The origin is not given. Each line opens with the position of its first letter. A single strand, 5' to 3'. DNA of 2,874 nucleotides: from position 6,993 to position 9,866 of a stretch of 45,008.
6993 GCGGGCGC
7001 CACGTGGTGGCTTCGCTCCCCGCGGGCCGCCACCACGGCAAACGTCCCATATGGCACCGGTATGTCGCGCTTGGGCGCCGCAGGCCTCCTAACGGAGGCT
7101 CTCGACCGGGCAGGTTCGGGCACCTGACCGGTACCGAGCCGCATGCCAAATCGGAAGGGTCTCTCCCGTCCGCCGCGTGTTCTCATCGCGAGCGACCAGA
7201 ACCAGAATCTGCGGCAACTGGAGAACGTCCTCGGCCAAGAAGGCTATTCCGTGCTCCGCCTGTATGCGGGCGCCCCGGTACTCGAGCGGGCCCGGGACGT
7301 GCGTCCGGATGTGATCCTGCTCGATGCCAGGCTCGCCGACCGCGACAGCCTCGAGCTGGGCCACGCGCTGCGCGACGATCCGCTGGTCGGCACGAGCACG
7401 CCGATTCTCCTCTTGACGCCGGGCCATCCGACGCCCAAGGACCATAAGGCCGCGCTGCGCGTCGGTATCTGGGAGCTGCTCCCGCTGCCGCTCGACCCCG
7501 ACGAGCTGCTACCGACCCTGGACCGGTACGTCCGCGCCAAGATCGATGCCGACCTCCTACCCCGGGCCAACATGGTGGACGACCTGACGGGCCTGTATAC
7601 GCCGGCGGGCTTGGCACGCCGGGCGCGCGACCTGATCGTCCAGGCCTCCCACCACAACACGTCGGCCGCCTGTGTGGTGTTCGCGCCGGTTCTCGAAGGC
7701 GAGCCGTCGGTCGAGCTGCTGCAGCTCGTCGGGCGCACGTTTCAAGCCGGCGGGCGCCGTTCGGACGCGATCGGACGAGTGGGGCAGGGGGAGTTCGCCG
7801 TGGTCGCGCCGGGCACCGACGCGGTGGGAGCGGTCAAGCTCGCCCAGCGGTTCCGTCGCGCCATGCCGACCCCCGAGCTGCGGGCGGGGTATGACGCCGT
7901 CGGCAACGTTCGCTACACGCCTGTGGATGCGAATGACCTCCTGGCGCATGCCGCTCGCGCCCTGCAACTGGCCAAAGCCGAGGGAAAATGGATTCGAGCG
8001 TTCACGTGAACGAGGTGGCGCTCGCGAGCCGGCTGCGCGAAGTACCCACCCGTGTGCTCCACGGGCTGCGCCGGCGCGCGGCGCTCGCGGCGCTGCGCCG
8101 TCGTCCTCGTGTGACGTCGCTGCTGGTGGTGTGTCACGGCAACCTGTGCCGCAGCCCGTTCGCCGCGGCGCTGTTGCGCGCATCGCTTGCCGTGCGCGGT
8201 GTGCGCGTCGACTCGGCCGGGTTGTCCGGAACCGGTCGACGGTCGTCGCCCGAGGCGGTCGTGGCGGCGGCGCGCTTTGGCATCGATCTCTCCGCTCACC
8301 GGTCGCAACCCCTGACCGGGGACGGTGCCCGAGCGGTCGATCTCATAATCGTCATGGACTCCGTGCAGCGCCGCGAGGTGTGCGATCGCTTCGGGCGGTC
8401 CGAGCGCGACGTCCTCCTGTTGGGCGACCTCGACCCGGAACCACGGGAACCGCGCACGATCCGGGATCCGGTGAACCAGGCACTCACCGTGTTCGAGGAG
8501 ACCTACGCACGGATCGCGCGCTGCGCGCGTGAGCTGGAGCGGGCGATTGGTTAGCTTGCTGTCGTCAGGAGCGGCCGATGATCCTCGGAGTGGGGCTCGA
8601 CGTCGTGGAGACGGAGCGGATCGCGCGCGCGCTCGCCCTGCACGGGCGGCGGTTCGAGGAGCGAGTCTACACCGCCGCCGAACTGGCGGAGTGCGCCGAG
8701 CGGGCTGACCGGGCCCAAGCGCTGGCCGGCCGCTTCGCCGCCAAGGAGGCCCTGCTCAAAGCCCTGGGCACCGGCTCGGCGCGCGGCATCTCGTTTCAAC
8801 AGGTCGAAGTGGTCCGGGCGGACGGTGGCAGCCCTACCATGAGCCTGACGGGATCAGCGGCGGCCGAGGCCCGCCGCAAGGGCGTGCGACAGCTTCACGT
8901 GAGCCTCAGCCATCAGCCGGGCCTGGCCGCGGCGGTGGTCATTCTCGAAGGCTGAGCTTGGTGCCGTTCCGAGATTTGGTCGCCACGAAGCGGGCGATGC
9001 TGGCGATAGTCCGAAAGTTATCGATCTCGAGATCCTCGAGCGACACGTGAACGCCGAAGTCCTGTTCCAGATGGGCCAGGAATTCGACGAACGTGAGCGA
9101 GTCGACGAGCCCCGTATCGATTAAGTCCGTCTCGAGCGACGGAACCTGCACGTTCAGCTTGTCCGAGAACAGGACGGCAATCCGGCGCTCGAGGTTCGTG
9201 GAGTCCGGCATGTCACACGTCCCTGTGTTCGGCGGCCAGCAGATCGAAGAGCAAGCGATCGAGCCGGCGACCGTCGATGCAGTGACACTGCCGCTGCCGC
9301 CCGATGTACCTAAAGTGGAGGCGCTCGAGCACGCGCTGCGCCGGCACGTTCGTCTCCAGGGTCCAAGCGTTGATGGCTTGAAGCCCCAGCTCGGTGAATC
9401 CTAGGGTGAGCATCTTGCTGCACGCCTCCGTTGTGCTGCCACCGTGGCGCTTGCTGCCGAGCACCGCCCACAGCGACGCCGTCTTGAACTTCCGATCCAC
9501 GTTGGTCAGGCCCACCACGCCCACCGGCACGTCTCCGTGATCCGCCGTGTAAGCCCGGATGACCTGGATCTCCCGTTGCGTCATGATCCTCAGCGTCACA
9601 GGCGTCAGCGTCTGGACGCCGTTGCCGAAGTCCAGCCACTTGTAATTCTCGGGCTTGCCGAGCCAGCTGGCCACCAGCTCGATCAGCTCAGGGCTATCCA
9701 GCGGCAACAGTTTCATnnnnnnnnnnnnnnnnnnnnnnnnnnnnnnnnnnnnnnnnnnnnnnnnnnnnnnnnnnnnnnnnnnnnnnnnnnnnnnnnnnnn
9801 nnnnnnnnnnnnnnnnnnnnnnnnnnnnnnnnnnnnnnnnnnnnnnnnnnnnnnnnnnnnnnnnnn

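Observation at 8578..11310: DltA/DltC-like aminoacylation module with a GNAT in place of DltB/DltD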

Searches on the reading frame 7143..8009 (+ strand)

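Call 4: search_protein_families(library=ncbifam, proteins=[window:7143-8009:+], max_evalue=0.001)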
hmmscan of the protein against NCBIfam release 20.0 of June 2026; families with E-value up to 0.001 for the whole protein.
window:7143-8009:+ (288 aa): 34 families (the best 25 are shown)
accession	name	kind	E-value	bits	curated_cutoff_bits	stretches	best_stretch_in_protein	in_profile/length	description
NF007135.0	PRK09581.1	equivalog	1.7e-14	53.5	474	2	12-137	4-127/457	PleD family two-component system response regulator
NF047654.1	DiguCycDgcRLepto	equivalog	1.6e-10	40.4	500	1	12-258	4-256/295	diguanylate cyclase DgcR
TIGR00254.1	GGDEF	domain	5.4e-09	36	37.4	1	192-281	62-160/168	diguanylate cyclase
NF040689.1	MtrAB_MtrA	equivalog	1.1e-08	34.7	300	1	14-133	2-116/219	MtrAB system response regulator MtrA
NF045914.1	RespRegNblR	equivalog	5.2e-08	32.8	300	1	9-148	5-141/228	response regulator transcription factor NblR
NF040534.1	resp_reg_YycF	equivalog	1.2e-07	31.3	340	1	13-121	3-106/231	response regulator YycF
NF008469.0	PRK11361.1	equivalog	2e-07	30.1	714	1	12-127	6-117/461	acetoacetate metabolism transcriptional regulator AtoC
TIGR02154.1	PhoB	equivalog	4.1e-07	29.5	296.2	1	12-132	4-122/226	phosphate regulon transcriptional regulator PhoB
NF045991.1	RespRegCtrARhodob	equivalog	2e-06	27.7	350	1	12-131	2-117/224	response regulator transcription factor CtrA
NF045901.1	HisKinLetSLeg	equivalog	3.2e-06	25.4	1650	1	10-130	671-789/906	two-component system sensor histidine kinase LetS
NF008296.0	PRK11083.1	equivalog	3.5e-06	26.6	273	1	11-122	4-110/228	two-component system response regulator CreB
NF008318.0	PRK11107.1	equivalog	7e-06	24.4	890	1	11-133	668-788/920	two-component sensor histidine kinase BarA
NF008034.0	PRK10766.1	equivalog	7.5e-06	25.6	275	1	12-123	4-110/231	two-component system response regulator TorR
NF007005.1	PRK09468.1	equivalog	7.6e-06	25.5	331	1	12-134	5-123/237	osmolarity response regulator transcription factor OmpR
NF011695.0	PRK15115.1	equivalog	7.6e-06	24.9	763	1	9-134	5-126/445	two-component system response regulator GlrR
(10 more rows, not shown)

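Call 5: search_protein_families(library=pfam, proteins=[window:7143-8009:+], max_evalue=0.001)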
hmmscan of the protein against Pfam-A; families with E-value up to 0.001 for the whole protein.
window:7143-8009:+ (288 aa): 2 families
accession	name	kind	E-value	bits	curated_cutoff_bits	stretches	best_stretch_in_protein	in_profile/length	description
PF00072.30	Response_reg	-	7e-14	52.4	30.2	1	13-124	1-108/111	Response regulator receiver domain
PF00990.26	GGDEF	-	2.7e-07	31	23.8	1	191-282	57-159/161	Diguanylate cyclase, GGDEF domain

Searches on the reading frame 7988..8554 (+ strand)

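Call 4: search_protein_families(library=ncbifam, proteins=[window:7988-8554:+], max_evalue=0.001)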
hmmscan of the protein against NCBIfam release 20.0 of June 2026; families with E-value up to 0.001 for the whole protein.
window:7988-8554:+ (188 aa): 5 families
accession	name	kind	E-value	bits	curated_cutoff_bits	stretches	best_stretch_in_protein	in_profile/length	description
NF008486.0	PRK11391.1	equivalog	5.2e-19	69.2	247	1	42-184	6-143/148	phosphotyrosine-protein phosphatase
NF007520.0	PRK10126.1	equivalog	4.2e-17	63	243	1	44-186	4-141/147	low molecular weight protein-tyrosine-phosphatase Wzb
NF010053.0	PRK13530.1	subfamily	8.8e-06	26.1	215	1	45-170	6-129/133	arsenate reductase (thioredoxin)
TIGR02691.1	arsC_pI258_fam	equivalog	1.4e-05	25.4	174.3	1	47-132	3-84/129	arsenate reductase (thioredoxin)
TIGR02689.1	ars_reduc_gluta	equivalog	1.4e-05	25.3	157.6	1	45-122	3-77/126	arsenate reductase, glutathione/glutaredoxin type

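Call 5: search_protein_families(library=pfam, proteins=[window:7988-8554:+], max_evalue=0.001)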
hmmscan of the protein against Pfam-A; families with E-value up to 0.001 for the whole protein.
window:7988-8554:+ (188 aa): 1 family
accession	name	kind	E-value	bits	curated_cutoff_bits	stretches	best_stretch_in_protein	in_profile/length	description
PF01451.26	LMWPc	-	6.8e-24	85.2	23.2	1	46-183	2-143/144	Low molecular weight phosphotyrosine protein phosphatase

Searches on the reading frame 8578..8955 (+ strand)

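Call 4: search_protein_families(library=ncbifam, proteins=[window:8578-8955:+], max_evalue=0.001)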
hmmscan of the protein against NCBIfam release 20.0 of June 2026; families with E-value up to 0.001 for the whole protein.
window:8578-8955:+ (125 aa): 12 families
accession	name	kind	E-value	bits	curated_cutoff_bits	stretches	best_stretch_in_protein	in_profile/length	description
NF011254.0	PRK14660.1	equivalog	4.9e-39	133.2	195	1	1-125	1-125/125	holo-[acyl-carrier-protein] synthase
NF011251.0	PRK14657.1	equivalog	3.8e-38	130.3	165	1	1-124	1-122/123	holo-[acyl-carrier-protein] synthase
NF000832.0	PRK00070.3-2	equivalog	1.8e-33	115.3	107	1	1-125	1-116/116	holo-ACP synthase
NF011250.0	PRK14656.1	equivalog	4.8e-32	110.7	175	1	1-124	1-124/126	holo-[acyl-carrier-protein] synthase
TIGR00516.1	acpS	equivalog_domain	1.8e-30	105.8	59.8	1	1-124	1-121/125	holo-ACP synthase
TIGR00556.1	pantethn_trn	domain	2.1e-26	92.5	45.35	1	1-124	1-126/128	phosphopantetheine--protein transferase domain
NF011253.0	PRK14659.1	equivalog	4.8e-22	78.9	156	1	1-123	1-119/123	holo-[acyl-carrier-protein] synthase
NF011256.0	PRK14662.1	equivalog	6.9e-22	78.1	150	1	1-124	1-118/123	4'-phosphopantetheinyl transferase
NF011257.0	PRK14663.1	equivalog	2.2e-20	72.8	186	1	4-124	2-118/123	holo-[acyl-carrier-protein] synthase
NF000831.0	PRK00070.3-1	equivalog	1e-18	67.5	124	1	2-124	3-128/130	holo-ACP synthase AcpS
NF011255.0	PRK14661.1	equivalog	2.4e-15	56.9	209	1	1-124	1-108/169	holo-[acyl-carrier-protein] synthase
NF000835.0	PRK00070.4-1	equivalog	2.3e-07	31.1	128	1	1-79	1-78/115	holo-ACP synthase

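Call 5: search_protein_families(library=pfam, proteins=[window:8578-8955:+], max_evalue=0.001)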
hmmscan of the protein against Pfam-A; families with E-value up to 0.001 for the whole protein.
window:8578-8955:+ (125 aa): 1 family
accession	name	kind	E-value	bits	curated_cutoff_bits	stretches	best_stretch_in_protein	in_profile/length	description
PF01648.25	ACPS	-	3.7e-19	69.2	25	1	4-96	1-94/111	4'-phosphopantetheinyl transferase superfamily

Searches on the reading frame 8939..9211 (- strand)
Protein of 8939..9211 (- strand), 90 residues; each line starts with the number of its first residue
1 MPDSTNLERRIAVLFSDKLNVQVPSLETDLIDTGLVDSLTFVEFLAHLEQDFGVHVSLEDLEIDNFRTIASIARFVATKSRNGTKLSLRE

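Call 4: search_protein_families(library=ncbifam, proteins=[window:8939-9211:-], max_evalue=0.001)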
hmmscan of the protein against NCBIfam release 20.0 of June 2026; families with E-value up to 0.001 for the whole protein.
window:8939-9211:- (90 aa): 13 families
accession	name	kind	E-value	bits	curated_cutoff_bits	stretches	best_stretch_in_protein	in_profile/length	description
NF058660.1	cispen_ACP_AmcB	equivalog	1.2e-11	44.7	80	1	7-79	2-78/80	cispentacin biosynthesis acyl carrier protein AmcB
NF003464.0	PRK05087.1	equivalog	3.1e-08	33.5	68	1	25-76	23-74/78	D-alanine--poly(phosphoribitol) ligase subunit DltC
NF052616.1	ACP_for_OlsHI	equivalog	2.1e-06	28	130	1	27-81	28-82/83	ornithine lipid biosynthesis acyl carrier protein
NF002148.0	PRK00982.1-2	subfamily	2.2e-06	27.4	71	1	6-79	4-77/79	acyl carrier protein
NF005798.0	PRK07639.1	equivalog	5.2e-06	26.8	100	1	34-80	36-82/91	petrobactin biosynthesis protein AsbD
TIGR01688.1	dltC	equivalog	9.6e-06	25.6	52.35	1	26-72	21-67/73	D-alanine--poly(phosphoribitol) ligase subunit 2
NF002150.0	PRK00982.1-4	subfamily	1e-05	25.7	66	1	17-80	16-79/80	acyl carrier protein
NF040636.1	AcpM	exception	3.1e-05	23.9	146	1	27-78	28-77/93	meromycolate extension acyl carrier protein AcpM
NF006031.0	PRK08172.1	equivalog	6.9e-05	23.4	76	1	8-78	6-76/82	acyl carrier protein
NF002147.0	PRK00982.1-1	equivalog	0.00012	21.8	84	1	28-79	31-80/83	acyl carrier protein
TIGR00517.1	acyl_carrier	equivalog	0.00018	21.3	70.45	1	8-78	5-75/77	acyl carrier protein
NF005480.0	PRK07081.1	equivalog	0.0002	21.2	72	1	18-78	14-75/83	acyl carrier protein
NF009104.0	PRK12449.1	equivalog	0.00023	21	70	1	20-76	22-75/80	acyl carrier protein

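Call 5: search_protein_families(library=pfam, proteins=[window:8939-9211:-], max_evalue=0.001)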
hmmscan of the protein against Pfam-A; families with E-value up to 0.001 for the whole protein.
window:8939-9211:- (90 aa): 2 families
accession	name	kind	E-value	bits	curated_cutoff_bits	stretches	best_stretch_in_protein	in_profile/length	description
PF00550.31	PP-binding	-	8.4e-12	45.6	20.8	1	10-76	2-67/67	Phosphopantetheine attachment site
PF14573.12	PP-binding_2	-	0.00016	22.3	32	1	32-81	42-89/96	Acyl-carrier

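Call 107: search_solved_structures(query=window:8939-9211:-, max_evalue=0.01)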
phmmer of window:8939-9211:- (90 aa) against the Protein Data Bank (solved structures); distinct sequences matched with E-value up to 0.01: 15.
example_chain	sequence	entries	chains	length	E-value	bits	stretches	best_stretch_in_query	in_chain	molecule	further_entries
6cxt_A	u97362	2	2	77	1.3e-06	32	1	16-76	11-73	Alpha/beta hydrolase fold protein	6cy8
2my5_A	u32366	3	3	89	1.6e-06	31.8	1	25-78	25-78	Peptidyl carrier protein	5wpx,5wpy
2my6_A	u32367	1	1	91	4.5e-06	30.3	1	25-78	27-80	Peptidyl carrier protein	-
1x3o_A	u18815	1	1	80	0.00016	25.4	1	9-79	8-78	acyl carrier protein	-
2l4b_A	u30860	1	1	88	0.00019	25.2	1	20-81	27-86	Acyl carrier protein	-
8jf2_F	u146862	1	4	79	0.00057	23.6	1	25-76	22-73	D-alanyl carrier protein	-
6bug_A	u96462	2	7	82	0.0006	23.6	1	25-76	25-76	D-alanyl carrier protein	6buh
6lvt_A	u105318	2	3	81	0.00084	23.1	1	9-79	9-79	Acyl carrier protein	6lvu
7arc_U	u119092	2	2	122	0.00091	23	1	32-77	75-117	SDAP2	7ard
7tgh_AC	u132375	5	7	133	0.0023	21.7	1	8-78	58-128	Acyl carrier protein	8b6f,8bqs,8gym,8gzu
2ehs_A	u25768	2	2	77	0.0031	21.3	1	7-78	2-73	Acyl carrier protein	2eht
2n50_A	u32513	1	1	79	0.004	21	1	9-76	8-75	Acyl carrier protein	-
2lol_A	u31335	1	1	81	0.0057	20.5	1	4-78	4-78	Acyl carrier protein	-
1dv5_A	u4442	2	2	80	0.0065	20.3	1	24-66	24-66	APO-D-ALANYL CARRIER PROTEIN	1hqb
7r49_H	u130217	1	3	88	0.0074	20.1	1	16-74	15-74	D-alanyl carrier protein 1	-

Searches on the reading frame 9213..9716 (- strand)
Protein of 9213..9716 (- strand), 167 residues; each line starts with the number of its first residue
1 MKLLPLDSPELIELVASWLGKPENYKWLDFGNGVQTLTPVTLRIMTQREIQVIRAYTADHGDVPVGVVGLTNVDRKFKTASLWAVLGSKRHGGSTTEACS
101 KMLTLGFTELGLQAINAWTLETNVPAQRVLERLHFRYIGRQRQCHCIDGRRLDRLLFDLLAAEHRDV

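Call 4: search_protein_families(library=ncbifam, proteins=[window:9213-9716:-], max_evalue=0.001)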
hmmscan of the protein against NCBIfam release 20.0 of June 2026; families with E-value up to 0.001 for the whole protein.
window:9213-9716:- (167 aa): 1 family
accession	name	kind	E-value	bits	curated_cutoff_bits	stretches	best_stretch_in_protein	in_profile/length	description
TIGR03585.1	PseH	equivalog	2e-05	24.7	93.1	1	61-153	59-151/156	UDP-4-amino-4,6-dideoxy-N-acetyl-beta-L-altrosamine N-acetyltransferase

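Call 5: search_protein_families(library=pfam, proteins=[window:9213-9716:-], max_evalue=0.001)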
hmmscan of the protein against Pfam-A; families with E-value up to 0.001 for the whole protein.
window:9213-9716:- (167 aa): 2 families
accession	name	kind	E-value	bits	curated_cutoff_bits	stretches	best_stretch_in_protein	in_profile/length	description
PF13302.13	Acetyltransf_3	-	3.1e-11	44.6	25.4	1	12-136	13-138/138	Acetyltransferase (GNAT) domain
PF00583.31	Acetyltransf_1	-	7.3e-05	23.5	20.7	1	54-135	34-116/116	Acetyltransferase (GNAT) family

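Call 35: find_homologous_proteins(query=window:9213-9716:-, max_evalue=0.00001)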
Query window:9213-9716:- (167 aa): 887 proteins with E <= 0.00001 among 943 candidates; the best 120 are listed.
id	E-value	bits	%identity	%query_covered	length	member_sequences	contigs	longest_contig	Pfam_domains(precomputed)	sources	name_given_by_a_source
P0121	9.2e-108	375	100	100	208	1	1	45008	PF13302.14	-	-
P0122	1.3e-98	346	91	98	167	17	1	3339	PF13302.14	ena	-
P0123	2.7e-97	341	90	100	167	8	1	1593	PF13302.14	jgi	-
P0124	1.3e-95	336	89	100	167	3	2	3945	PF13302.14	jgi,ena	-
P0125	1.4e-90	319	82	99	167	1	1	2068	PF13302.14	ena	-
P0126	3.5e-90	318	83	100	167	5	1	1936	PF13302.14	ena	-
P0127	4.7e-89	314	82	100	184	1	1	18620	PF13302.14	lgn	-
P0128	6.3e-88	311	80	100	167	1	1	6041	PF13420.14,PF13302.14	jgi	jgi:RimJ/RimL family protein N-acetyltransferase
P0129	8.3e-88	310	81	100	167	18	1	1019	PF13420.14,PF13302.14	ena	-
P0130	1.2e-87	310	83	100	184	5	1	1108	PF13302.14,PF00583.32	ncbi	-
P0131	1.4e-87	310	80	100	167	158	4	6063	PF13302.14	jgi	-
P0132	1.7e-87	309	80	100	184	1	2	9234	PF13302.14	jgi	jgi:RimJ/RimL family protein N-acetyltransferase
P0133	2.3e-86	306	83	100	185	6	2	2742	PF13302.14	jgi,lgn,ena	-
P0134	2.7e-86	305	80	100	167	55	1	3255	PF13302.14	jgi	-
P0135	2.8e-86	305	85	98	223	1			PF13302.14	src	-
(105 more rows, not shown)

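Call 53: search_solved_structures(query=A3, max_evalue=0.01, show_alignments=2)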
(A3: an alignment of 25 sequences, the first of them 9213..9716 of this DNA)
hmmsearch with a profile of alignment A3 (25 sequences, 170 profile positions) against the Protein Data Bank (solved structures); distinct sequences matched with E-value up to 0.01: 32.
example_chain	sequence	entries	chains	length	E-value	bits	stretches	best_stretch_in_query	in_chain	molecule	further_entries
1nsl_A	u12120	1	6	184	3.9e-10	43.2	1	63-165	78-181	Probable acetyltransferase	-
8fv0_C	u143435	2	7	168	9e-07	32.3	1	54-164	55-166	Diamine N-acetyltransferase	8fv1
6c32_A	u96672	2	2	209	1e-06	32.1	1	65-165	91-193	Acetyltransferase, GNAT family protein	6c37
6c30_A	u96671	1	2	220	1.2e-06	31.8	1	65-165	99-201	GNAT family acetyltransferase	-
5ix3_A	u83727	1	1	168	1.3e-06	31.7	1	54-164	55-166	Diamine N-acetyltransferase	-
9iy3_A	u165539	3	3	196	4.3e-05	26.8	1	60-162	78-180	GCN5-related N-acetyltransferase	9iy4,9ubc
3fbu_A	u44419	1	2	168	4.9e-05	26.6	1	85-163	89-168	Acetyltransferase, GNAT family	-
6erd_A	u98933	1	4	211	7.5e-05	26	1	59-147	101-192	Aminoglycoside N6'-acetyltransferase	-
8q6u_A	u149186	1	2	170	0.00011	25.5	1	59-147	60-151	Aminoglycoside N6'-acetyltransferase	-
6vfm_A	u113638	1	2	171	0.00011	25.5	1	54-156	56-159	Spermidine N1-acetyltransferase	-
3wr7_A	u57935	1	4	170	0.00014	25.1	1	54-155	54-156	Spermidine N1-acetyltransferase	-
6d72_A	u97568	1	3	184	0.00014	25.1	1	54-151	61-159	Spermidine N1-acetyltransferase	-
5wif_A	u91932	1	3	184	0.00014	25.1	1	54-151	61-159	Spermidine N1-acetyltransferase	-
6cy6_A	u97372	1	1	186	0.00016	24.9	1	54-155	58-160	Spermidine N(1)-acetyltransferase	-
4r9m_A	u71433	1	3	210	0.00021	24.5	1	54-155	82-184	Spermidine N(1)-acetyltransferase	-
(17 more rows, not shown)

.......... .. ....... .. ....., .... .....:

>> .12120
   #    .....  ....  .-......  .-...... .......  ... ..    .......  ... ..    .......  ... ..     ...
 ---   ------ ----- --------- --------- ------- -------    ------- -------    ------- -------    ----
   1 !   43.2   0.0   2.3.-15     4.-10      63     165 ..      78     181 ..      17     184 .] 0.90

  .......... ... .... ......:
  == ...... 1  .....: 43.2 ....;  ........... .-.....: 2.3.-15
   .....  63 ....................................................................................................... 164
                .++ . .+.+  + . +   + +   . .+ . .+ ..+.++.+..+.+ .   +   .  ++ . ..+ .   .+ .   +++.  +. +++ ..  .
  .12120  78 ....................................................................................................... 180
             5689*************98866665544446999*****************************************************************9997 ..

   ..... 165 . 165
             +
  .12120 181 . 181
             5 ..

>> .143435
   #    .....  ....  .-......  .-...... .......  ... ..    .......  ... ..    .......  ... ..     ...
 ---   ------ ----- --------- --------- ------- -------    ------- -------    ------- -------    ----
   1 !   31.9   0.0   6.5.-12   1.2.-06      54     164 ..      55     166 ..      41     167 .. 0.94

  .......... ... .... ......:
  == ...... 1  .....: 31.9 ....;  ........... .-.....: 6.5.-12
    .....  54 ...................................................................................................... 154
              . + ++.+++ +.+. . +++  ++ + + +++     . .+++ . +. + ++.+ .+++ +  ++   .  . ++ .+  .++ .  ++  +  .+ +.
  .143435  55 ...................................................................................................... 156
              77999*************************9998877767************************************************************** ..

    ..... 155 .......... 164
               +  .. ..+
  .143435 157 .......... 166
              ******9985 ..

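Call 60: predict_structure(alignment_id=A3)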
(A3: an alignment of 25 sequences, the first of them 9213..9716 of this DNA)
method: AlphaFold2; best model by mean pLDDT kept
length: 167 residues; sequences in the alignment: 25
mean_pLDDT: 90.4   pTM: 0.87
mean pLDDT of the five models: 90.4, 89.9, 89.4, 88.5, 88.3
residues with pLDDT >= 90: 117; 70-90: 42; 50-70: 7; < 50: 1
segments of 3 or more residues with pLDDT < 50: none
pLDDT, mean of each block of 10 residues (from residue 1): 94 94 82 69 87 93 94 94 92 92 96 96 94 96 90 95 75
secondary structure, 60 per line:
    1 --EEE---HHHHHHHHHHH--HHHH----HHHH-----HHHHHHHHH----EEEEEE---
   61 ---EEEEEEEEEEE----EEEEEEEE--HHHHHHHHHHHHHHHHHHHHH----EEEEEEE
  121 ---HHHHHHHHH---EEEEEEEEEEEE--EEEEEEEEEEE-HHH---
elements in order: E3-5 H9-19 H22-25 H30-33 H39-47 E52-57 E64-74 E79-86 H89-109 E114-120 H124-132 E136-147 E150-160

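Call 63: fold_search(model_id=the predicted structure, library=pdb)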
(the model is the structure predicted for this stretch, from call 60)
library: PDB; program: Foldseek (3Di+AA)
matches with E <= 10: 1130; with E <= 0.001: 400
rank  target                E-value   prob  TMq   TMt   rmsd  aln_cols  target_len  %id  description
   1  9iy3                  1.0e-11  1.00  0.77  0.69   2.8       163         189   24  Iterative acetyltransferase on lasso peptides from Actinomycetes in complex with CoA (released 2025-08-13)
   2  4ri1_C                7.1e-11  1.00  0.78  0.75   3.6       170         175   17  Crystal structure of Helicobacter pylori pseudaminic acid biosynthesis N -acetyltransferase PseH complex with acetyl-c (released 2015-04-01)
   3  4mj8_B                8.5e-11  1.00  0.82  0.82   2.6       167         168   16  Crystal structure of spermidine N-acetyltransferase from Vibrio cholerae in complex with polyamine (released 2013-09-25)
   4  6erd_D                8.5e-11  1.00  0.80  0.79   2.6       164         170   18  Crystal structure of a putative acetyltransferase from Bacillus cereus species. (released 2018-09-26)
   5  6vfn_A                9.1e-11  1.00  0.82  0.82   3.1       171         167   16  Crystal structure of SpeG allosteric polyamine acetyltransferase from Bacillus thuringiensis in complex with spermine (released 2020-02-19)
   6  8fv1_C                9.7e-11  1.00  0.82  0.83   2.4       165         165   17  SpeG spermidine N-acetyltransferase from Staphylococcus aureus in complex with spermine (released 2023-02-08)
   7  3wr7_A                9.7e-11  1.00  0.80  0.79   2.5       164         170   18  Crystal Structure of Spermidine Acetyltransferase from Escherichia coli (released 2015-09-02)
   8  6vfm_A                9.7e-11  1.00  0.82  0.82   3.2       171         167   16  Crystal structure of SpeG allosteric polyamine acetyltransferase from Bacillus thuringiensis (released 2020-02-19)
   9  1nsl_F                1.3e-10  1.00  0.74  0.70   3.4       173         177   22  Crystal structure of Probable acetyltransferase (released 2003-07-29)
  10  4ri1_A                1.7e-10  1.00  0.78  0.74   3.3       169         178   17  Crystal structure of Helicobacter pylori pseudaminic acid biosynthesis N -acetyltransferase PseH complex with acetyl-c (released 2015-04-01)
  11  6cy6                  1.9e-10  1.00  0.78  0.77   3.4       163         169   17  Crystal structure of spermidine/spermine N-acetyltransferase SpeG from Escherichia coli in complex with tris(hydroxymeth (released 2018-04-18)
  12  4ri1_B                2.4e-10  1.00  0.76  0.71   3.2       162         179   17  Crystal structure of Helicobacter pylori pseudaminic acid biosynthesis N -acetyltransferase PseH complex with acetyl-c (released 2015-04-01)
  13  7kwq_B                2.4e-10  1.00  0.76  0.75   3.5       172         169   14  Spermidine N-acetyltransferase SpeG R149-K152 chimera from Vibrio cholerae and hSSAT (released 2020-12-16)
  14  8q6u_B                2.9e-10  1.00  0.78  0.79   2.9       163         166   16  Crystal structure of a double mutant acetyltransferase from Bacillus cereus species. (released 2024-03-06)
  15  7kx2_B                3.1e-10  1.00  0.74  0.73   3.8       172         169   16  Spermidine N-acetyltransferase SpeG F149A mutant from Vibrio cholerae (released 2020-12-16)
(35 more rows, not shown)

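Call 97: find_related_loci(query=A3, collection=metagenome_contigs, flank=10000)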
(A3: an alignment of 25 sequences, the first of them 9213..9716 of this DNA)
Query A3 (167 aa) in metagenome_contigs; peptide patterns used: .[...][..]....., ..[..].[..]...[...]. (x = any residue, [..] = any of these).
600 stretches matched a pattern (row limit reached: there are more); 469 encode a relative of the query (tblastn E <= 1e-3); the best 80 are kept; 80 distinct loci.
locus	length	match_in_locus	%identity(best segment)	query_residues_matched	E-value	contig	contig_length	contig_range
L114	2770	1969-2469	89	1-167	3e-102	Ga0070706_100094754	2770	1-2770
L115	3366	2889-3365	91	1-159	2e-99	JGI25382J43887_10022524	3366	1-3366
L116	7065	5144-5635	92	1-164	2e-94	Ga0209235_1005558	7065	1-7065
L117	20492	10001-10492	92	1-164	3e-94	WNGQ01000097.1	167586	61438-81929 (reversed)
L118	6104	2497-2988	92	1-164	3e-94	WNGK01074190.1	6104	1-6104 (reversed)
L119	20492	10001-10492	92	1-164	3e-94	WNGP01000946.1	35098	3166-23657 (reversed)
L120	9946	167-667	83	1-167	3e-93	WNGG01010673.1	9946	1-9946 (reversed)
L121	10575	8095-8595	82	1-167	6e-93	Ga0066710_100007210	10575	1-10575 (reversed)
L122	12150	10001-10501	82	1-167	8e-93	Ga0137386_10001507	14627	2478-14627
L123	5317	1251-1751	82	1-167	2e-92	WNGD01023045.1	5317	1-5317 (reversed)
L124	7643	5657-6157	80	1-167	6e-92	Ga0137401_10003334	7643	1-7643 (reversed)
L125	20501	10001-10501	79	1-167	5e-92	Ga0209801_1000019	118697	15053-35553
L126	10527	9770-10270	82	1-167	6e-92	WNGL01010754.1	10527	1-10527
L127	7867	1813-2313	80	1-167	8e-92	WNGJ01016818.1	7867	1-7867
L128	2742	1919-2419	83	1-167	7e-94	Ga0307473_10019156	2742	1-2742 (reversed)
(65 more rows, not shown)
